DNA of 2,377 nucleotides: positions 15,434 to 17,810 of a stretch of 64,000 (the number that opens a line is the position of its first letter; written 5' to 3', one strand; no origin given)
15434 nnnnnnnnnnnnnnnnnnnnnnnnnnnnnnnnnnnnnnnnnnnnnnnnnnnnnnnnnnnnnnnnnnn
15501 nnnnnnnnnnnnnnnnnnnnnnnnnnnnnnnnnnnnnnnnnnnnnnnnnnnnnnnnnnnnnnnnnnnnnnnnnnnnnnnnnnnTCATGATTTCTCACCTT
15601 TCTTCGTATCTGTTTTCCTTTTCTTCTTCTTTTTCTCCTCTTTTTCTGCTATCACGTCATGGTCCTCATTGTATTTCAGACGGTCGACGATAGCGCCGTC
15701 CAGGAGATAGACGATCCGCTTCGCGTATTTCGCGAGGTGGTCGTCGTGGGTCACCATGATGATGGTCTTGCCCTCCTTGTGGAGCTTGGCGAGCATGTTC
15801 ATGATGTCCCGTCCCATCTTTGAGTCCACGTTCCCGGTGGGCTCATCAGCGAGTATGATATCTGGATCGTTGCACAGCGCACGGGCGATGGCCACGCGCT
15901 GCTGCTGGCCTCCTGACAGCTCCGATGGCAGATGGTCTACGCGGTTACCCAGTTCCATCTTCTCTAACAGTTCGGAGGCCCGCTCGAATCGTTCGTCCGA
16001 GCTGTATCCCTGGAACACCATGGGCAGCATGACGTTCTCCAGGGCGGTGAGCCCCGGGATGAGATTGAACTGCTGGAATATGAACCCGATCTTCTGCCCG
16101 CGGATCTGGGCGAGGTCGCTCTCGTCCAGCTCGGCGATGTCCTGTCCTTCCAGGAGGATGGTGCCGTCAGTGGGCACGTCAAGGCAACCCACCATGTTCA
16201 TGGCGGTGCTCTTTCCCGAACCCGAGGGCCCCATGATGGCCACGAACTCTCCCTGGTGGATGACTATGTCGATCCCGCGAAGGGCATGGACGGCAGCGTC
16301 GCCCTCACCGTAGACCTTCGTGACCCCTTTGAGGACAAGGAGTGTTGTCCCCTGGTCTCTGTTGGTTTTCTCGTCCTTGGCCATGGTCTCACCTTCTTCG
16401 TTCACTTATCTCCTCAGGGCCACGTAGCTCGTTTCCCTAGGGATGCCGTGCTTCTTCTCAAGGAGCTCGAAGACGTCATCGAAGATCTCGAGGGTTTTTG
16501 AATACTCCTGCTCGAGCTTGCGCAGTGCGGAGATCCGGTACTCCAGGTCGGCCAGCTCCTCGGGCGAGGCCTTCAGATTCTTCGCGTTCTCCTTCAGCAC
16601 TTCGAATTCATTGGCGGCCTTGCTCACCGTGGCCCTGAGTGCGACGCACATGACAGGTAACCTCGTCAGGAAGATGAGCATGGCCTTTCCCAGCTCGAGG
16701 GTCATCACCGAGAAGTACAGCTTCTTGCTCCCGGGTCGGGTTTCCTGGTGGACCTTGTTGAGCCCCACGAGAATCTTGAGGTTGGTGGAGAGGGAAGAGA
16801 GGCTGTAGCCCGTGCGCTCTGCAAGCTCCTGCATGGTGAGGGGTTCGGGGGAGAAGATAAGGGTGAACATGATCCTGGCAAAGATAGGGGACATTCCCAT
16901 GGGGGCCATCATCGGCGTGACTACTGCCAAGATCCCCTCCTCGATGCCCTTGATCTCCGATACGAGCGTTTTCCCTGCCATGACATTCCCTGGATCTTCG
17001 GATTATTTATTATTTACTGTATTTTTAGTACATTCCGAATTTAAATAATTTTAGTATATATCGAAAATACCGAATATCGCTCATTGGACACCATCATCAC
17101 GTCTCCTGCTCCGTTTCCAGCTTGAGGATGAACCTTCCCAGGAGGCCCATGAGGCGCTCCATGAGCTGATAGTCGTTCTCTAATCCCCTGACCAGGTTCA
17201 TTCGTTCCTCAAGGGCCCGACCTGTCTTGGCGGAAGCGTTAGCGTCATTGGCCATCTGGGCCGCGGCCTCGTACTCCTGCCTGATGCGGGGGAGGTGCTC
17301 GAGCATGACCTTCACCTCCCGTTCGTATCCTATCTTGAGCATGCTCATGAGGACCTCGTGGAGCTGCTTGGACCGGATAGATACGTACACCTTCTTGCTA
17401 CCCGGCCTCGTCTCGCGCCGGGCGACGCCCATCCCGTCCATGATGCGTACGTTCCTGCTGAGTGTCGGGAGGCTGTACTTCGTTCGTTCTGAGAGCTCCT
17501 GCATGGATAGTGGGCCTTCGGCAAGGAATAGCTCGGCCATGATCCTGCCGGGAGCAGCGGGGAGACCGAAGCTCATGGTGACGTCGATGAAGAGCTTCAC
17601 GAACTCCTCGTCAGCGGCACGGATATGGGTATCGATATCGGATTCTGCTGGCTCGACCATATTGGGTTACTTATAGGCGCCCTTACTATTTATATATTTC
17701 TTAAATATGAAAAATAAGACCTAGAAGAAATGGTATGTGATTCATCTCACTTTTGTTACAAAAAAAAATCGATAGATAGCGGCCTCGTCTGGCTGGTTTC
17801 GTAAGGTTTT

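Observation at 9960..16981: FtsX/MacB-type ABC system with three tandem permease paralogs, a CARDB-like partner and paired GbsR-like regulators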

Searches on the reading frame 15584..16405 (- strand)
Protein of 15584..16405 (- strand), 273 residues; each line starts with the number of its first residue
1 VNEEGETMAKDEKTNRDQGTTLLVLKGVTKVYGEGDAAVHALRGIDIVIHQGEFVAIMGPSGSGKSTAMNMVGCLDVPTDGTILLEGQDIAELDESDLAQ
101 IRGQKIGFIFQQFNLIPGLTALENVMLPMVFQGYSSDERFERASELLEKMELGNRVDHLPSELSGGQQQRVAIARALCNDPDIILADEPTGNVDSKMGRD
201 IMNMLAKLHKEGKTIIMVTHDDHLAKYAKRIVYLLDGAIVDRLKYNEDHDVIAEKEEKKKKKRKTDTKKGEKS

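Call 5: search_protein_families(library=pfam, proteins=[window:15584-16405:-], max_evalue=0.01)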
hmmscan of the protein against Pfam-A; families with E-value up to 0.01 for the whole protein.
window:15584-16405:- (273 aa): 5 families
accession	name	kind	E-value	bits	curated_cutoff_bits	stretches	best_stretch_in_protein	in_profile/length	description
PF00005.33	ABC_tran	-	6.2e-35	121.2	25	1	42-190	1-136/137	ABC transporter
PF13304.12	AAA_21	-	2.3e-05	25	27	0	146-224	221-302/304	AAA domain, putative AbiEii toxin, Type IV TA system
PF02463.25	SMC_N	-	7.5e-05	22.7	40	0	160-232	134-209/220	RecF/RecN/SMC N terminal domain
PF25199.1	nSTAND_NTPase5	-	0.0014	18.9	34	0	52-101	41-93/145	Novel STAND NTPase 5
PF13555.12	AAA_29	-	0.0017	18.5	27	1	46-69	16-39/61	P-loop containing region of AAA domain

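Call 6: search_protein_families(library=ncbifam, proteins=[window:15584-16405:-], max_evalue=0.01)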
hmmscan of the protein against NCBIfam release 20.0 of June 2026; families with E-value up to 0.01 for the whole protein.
window:15584-16405:- (273 aa): 190 families (the best 25 are shown)
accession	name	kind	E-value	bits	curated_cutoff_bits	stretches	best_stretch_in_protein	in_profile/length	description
NF007826.0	PRK10535.1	equivalog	4.8e-78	263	966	1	20-260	2-242/648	macrolide ABC transporter ATP-binding protein/permease MacB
TIGR02211.1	LolD_lipo_ex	equivalog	3e-70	236.2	307.75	1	24-240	3-220/221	lipoprotein-releasing ABC transporter ATP-binding protein LolD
NF038007.1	ABC_ATP_DarD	equivalog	9.5e-70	234.5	375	1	23-238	2-217/218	darobactin export ABC transporter ATP-binding protein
NF007879.0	PRK10584.1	equivalog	1.3e-65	221.3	336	1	25-240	9-225/228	putative ABC transporter ATP-binding protein YbbA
TIGR02673.1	FtsE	equivalog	2.3e-63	213.7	264.85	1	25-236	4-212/214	cell division ATP-binding protein FtsE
TIGR02982.1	heterocyst_DevA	subfamily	1.9e-61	207.5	295.8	1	24-239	3-219/220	ABC exporter ATP-binding subunit, DevA family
NF008639.0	PRK11629.1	equivalog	2.3e-61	207.2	360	1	21-243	5-228/234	lipoprotein-releasing ABC transporter ATP-binding protein LolD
TIGR03608.1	L_ocin_972_ABC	subfamily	4.7e-60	202.6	254.85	1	28-234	4-206/206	putative bacteriocin export ABC transporter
TIGR01186.1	proV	subfamily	7.5e-57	193.1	326.6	1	41-241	8-210/363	betaine/proline/choline family ABC transporter ATP-binding protein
TIGR02315.1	ABC_phnC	equivalog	3.7e-55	187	266.1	1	23-241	2-226/243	phosphonate ABC transporter ATP-binding protein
NF007027.0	PRK09493.1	equivalog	5.5e-55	186.3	379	1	25-241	4-216/240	glutamine ABC transporter ATP-binding protein GlnQ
NF040933.2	ABC_arch_GlcV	equivalog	1.1e-51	175.8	450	1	24-240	4-221/357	glucose ABC transporter ATP-binding protein GlcV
TIGR02314.1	ABC_MetN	equivalog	1.7e-49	168.7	499.7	1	24-237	3-217/343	methionine ABC transporter ATP-binding protein MetN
NF008428.0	PRK11264.1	equivalog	1.8e-49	168.2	406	1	40-257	17-237/250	L-cystine ABC transporter ATP-binding protein TcyN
TIGR00968.1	3a0106s01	subfamily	1.4e-47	162.2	342.75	1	26-240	4-210/237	sulfate ABC transporter ATP-binding protein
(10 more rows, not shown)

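Call 24: search_solved_structures(query=window:15584-16384:-, max_evalue=1e-30)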
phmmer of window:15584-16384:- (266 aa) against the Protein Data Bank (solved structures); distinct sequences matched with E-value up to 1e-30: 138 (the best 60 are shown).
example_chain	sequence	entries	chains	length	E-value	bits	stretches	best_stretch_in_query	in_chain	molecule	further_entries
5xu1_A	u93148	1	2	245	1.1e-77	264.1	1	14-233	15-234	ABC transporter ATP-binding protein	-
1f3o_A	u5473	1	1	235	1.6e-74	253.8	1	16-233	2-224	HYPOTHETICAL ABC TRANSPORTER ATP-BINDING PROTEIN MJ0796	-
1l2t_A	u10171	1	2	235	4.2e-74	252.4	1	16-233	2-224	Hypothetical ABC transporter ATP-binding protein MJ0796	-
3tif_A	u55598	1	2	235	6.1e-73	248.6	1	17-233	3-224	Uncharacterized ABC transporter ATP-binding protein MJ0796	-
5lil_A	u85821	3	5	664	3.7e-72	246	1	14-235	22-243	Macrolide export ATP-binding/permease protein MacB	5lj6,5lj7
5lj9_A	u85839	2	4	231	2.2e-66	227.1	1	13-242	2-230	Macrolide export ATP-binding/permease protein MacB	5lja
5nik_J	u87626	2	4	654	1.7e-64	220.9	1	13-234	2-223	Macrolide export ATP-binding/permease protein MacB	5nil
5gko_A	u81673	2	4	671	6.6e-63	215.7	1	15-236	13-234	Macrolide export ATP-binding/permease protein MacB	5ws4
2pcj_A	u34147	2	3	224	1.2e-57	198.5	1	33-235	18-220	Lipoprotein-releasing system ATP-binding protein lolD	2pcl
9ge6_B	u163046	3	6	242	4.6e-56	193.3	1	21-233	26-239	Uncharacterized ABC transporter ATP-binding protein YbbA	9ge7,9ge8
8j5q_D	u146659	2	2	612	7.6e-56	192.6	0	19-235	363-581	Uncharacterized ABC transporter ATP-binding protein Rv1281c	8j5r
9ugg_A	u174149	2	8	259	3e-55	190.6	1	23-237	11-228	Lantibiotic ABC transporter ATP-binding protein PsdA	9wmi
8j5s_D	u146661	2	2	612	6e-55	189.6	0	19-235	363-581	Uncharacterized ABC transporter ATP-binding protein Rv1281c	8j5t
7arh_F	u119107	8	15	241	3.8e-54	187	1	15-236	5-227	Lipoprotein-releasing system ATP-binding protein LolD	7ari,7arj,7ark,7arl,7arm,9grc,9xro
7v8l_D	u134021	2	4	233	4.6e-54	186.7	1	15-236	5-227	Lipoprotein-releasing system ATP-binding protein LolD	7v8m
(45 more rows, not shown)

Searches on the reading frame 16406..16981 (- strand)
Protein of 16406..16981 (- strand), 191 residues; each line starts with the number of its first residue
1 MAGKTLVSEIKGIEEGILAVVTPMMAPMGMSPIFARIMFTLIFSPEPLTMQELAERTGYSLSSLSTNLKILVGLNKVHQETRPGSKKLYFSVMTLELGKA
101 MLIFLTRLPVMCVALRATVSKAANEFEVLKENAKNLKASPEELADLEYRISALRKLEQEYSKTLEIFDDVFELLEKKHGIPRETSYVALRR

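Call 5: search_protein_families(library=pfam, proteins=[window:16406-16981:-], max_evalue=0.01)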
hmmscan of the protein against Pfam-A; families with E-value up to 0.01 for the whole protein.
window:16406-16981:- (191 aa): 4 families
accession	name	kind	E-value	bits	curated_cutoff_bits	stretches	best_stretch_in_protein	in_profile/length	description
PF12802.13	MarR_2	-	3.1e-06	27.7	27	1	29-83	2-56/61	MarR family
PF12840.13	HTH_20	-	0.00015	22.1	27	1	39-72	9-43/51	Helix-turn-helix domain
PF13412.12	HTH_24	-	0.0029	17.6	21.9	1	48-71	18-41/48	Winged helix-turn-helix DNA-binding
PF09339.16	HTH_IclR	-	0.0064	16.7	22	0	44-74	15-45/52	IclR helix-turn-helix domain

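Call 6: search_protein_families(library=ncbifam, proteins=[window:16406-16981:-], max_evalue=0.01)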
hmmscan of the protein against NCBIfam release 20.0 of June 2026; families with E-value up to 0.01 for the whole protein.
window:16406-16981:- (191 aa): 2 families
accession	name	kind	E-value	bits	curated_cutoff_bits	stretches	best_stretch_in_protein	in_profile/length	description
NF047500.1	choline_R_CudC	equivalog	1.6e-05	24.8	218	1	12-93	6-86/171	choline uptake/conversion transcriptional regulator CudC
NF033788.1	HTH_metalloreg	subfamily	0.0032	17.2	55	1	40-80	19-58/77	metalloregulator ArsR/SmtB family transcription factor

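Call 64: search_solved_structures(query=window:16406-16981:-, max_evalue=1)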
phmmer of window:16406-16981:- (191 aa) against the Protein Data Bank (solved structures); distinct sequences matched with E-value up to 1: 3.
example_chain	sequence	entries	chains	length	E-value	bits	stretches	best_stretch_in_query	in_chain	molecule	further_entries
4abx_A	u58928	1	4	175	0.054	16.8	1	117-166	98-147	DNA REPAIR PROTEIN RECN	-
1ku9_A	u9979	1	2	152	0.43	13.8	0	28-93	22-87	hypothetical protein MJ223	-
4nb5_A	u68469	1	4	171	0.76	13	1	34-92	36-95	DNA binding protein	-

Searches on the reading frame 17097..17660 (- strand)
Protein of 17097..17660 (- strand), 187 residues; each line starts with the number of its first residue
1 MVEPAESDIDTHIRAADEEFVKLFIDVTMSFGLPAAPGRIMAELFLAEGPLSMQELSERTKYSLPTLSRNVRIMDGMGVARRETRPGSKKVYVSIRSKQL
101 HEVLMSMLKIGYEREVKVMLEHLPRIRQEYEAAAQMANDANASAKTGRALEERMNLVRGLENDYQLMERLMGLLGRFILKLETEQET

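Call 5: search_protein_families(library=pfam, proteins=[window:17097-17660:-], max_evalue=0.01)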
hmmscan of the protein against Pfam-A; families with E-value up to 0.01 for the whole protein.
window:17097-17660:- (187 aa): 5 families
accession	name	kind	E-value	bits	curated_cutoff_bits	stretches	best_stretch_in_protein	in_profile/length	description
PF12802.13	MarR_2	-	4e-05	24.1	27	1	45-89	13-59/61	MarR family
PF01022.26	HTH_5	-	0.00075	19.8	22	1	45-80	10-45/47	Bacterial regulatory protein, arsR family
PF13412.12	HTH_24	-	0.00082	19.3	21.9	1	45-74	12-41/48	Winged helix-turn-helix DNA-binding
PF12840.13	HTH_20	-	0.0036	17.7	27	1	39-74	8-42/51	Helix-turn-helix domain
PF25212.1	HVO_A0114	-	0.0049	17.1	27.6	1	47-94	33-80/84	HVO_A0114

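Call 6: search_protein_families(library=ncbifam, proteins=[window:17097-17660:-], max_evalue=0.01)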
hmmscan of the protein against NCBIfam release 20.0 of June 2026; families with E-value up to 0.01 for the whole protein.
window:17097-17660:- (187 aa): 3 families
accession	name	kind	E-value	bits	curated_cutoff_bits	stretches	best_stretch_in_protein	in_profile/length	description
NF047500.1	choline_R_CudC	equivalog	1.1e-08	35.1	218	1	13-171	4-157/171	choline uptake/conversion transcriptional regulator CudC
NF033788.1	HTH_metalloreg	subfamily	2.2e-05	24.1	55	1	36-103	10-76/77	metalloregulator ArsR/SmtB family transcription factor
NF040642.1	sulf_sens_BigR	equivalog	0.00092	19.2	155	1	29-105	12-86/95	sulfite-sensing transcriptional repressor BigR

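Call 63: search_solved_structures(query=window:17097-17660:-, max_evalue=1)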
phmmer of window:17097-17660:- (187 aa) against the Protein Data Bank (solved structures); distinct sequences matched with E-value up to 1: 19.
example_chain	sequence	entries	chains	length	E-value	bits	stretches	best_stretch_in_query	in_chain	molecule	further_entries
1ku9_A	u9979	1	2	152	0.00025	24.5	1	17-93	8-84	hypothetical protein MJ223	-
5jbr_A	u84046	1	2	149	0.013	18.9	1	20-95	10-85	Uncharacterized protein Bcav_2135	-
7kki_A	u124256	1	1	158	0.02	18.3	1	21-121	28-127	Transcriptional regulator, MarR family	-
3pqj_A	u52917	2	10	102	0.03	17.7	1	35-104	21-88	Biofilm growth-associated repressor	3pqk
7kfo_A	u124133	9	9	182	0.03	17.7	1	21-121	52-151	Transcriptional regulator, MarR family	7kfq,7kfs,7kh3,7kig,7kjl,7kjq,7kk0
2cfx_A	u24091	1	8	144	0.037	17.4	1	47-155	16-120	HTH-TYPE TRANSCRIPTIONAL REGULATOR LRPC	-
3bdd_A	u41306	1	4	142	0.13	15.6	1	10-126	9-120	Regulatory protein MarR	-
9sgv_A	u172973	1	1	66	0.15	15.4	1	45-79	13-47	Ap3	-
7krh_A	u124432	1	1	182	0.15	15.4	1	17-121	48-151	Transcriptional regulator, MarR family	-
2dgx_A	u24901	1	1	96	0.21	14.9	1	39-96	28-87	KIAA0430 protein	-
4fx0_A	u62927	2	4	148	0.37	14.1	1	40-137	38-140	PROBABLE TRANSCRIPTIONAL REPRESSOR PROTEIN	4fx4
2qz8_A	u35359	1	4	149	0.52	13.7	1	39-162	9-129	Probable transcriptional regulatory protein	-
6j0e_A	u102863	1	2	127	0.54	13.6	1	29-112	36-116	Arsenic responsive repressor ArsR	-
2w25_A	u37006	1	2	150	0.68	13.3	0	39-162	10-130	PROBABLE TRANSCRIPTIONAL REGULATORY PROTEIN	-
2lkp_A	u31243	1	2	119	0.75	13.1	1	31-92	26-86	HTH-type transcriptional regulator NmtR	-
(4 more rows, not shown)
